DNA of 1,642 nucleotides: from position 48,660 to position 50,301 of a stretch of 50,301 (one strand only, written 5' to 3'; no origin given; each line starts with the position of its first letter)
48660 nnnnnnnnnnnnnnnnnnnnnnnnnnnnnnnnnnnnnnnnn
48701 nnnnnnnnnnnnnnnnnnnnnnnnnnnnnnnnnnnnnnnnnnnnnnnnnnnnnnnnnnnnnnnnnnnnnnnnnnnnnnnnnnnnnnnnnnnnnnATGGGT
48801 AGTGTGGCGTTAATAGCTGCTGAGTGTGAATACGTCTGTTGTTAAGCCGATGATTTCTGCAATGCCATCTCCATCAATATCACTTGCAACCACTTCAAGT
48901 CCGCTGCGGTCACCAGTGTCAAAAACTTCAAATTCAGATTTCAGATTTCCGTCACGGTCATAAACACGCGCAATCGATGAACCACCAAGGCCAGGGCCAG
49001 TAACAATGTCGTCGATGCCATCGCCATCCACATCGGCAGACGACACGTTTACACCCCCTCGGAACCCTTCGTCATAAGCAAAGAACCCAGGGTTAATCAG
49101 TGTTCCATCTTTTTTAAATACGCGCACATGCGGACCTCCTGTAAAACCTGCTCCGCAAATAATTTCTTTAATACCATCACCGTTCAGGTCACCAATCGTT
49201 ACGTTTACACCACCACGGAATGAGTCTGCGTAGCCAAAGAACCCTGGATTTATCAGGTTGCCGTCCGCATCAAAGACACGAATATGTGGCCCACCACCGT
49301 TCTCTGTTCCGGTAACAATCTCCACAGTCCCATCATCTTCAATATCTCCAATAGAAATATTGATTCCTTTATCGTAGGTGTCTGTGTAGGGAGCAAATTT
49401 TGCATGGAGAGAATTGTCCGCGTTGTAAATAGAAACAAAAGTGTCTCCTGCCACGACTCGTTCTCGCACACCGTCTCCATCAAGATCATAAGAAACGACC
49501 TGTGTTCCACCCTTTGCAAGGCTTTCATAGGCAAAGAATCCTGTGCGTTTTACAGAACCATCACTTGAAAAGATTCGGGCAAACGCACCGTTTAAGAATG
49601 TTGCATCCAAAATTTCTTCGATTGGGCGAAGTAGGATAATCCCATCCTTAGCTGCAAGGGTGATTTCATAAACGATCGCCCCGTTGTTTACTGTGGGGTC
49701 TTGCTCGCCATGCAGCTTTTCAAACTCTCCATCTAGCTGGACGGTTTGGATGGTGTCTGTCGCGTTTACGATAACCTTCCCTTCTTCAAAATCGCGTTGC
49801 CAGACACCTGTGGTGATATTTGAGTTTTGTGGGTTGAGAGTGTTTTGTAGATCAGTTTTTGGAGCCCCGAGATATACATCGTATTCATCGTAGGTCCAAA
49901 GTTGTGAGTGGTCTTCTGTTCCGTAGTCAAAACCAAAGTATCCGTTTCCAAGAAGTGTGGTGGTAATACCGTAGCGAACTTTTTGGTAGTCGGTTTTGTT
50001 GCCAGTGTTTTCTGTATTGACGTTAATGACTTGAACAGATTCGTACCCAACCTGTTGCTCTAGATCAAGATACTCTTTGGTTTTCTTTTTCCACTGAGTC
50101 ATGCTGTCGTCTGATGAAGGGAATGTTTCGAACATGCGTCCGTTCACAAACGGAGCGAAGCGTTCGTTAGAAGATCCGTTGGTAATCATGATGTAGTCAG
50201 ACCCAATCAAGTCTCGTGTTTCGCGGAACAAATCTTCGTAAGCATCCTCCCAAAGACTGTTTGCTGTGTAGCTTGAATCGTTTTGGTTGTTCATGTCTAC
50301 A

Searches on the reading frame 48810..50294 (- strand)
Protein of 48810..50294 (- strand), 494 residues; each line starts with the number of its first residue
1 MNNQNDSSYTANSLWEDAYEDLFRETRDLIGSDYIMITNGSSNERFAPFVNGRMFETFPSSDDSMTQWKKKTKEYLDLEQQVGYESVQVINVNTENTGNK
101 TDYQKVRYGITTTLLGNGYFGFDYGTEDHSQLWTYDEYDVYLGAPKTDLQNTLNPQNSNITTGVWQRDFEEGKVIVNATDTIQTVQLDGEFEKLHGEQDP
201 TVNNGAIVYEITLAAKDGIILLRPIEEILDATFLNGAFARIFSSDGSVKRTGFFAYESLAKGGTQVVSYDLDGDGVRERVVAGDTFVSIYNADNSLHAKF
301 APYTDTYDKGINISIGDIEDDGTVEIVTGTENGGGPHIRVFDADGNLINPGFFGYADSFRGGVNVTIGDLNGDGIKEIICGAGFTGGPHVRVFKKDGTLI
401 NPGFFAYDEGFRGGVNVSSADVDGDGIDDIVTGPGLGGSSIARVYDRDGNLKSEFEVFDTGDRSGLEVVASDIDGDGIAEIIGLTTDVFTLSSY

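Call 54: find_encoding_contigs(protein=window:48810-50294:-, flank=10000, max_places=3)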
Protein window:48810-50294:- (494 aa): no gene with exactly this product is on record in the collection.
